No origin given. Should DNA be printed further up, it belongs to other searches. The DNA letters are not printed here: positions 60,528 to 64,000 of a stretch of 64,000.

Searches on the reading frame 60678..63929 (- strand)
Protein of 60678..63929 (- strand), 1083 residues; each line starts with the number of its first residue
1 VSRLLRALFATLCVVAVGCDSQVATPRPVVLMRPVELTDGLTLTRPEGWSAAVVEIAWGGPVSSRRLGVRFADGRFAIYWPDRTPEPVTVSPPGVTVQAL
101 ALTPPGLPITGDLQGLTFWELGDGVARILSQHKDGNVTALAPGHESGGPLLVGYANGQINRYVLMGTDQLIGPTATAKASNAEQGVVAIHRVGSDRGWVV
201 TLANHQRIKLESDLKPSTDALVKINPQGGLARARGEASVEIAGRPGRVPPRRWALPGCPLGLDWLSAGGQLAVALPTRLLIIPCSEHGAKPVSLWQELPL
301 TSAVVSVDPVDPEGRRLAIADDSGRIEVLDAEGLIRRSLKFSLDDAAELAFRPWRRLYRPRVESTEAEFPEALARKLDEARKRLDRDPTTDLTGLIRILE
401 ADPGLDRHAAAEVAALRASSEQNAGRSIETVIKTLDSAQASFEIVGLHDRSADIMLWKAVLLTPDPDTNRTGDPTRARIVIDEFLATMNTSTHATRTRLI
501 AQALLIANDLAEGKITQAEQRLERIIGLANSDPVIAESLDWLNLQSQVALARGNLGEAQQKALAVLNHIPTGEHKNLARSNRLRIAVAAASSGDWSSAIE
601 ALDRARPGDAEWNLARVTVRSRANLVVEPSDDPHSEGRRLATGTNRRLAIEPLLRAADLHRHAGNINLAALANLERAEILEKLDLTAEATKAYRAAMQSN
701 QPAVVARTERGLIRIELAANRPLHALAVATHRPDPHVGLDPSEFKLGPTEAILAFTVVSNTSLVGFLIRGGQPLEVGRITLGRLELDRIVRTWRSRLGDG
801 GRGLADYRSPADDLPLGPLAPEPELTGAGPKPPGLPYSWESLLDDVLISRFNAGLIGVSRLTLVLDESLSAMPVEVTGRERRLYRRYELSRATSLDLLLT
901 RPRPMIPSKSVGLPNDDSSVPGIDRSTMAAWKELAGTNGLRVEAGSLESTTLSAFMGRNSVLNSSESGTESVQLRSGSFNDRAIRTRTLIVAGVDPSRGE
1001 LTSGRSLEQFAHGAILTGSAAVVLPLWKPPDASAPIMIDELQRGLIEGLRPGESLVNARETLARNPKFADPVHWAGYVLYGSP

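Call 92: search_protein_families(library=pfam, proteins=[window:60678-63929:-], max_evalue=0.001)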
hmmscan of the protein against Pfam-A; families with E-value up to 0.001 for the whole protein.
window:60678-63929:- (1083 aa): 1 family
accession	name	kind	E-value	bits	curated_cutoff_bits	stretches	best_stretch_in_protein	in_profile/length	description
PF12770.12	CHAT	-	4.8e-14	52.9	24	1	986-1082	190-289/289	CHAT domain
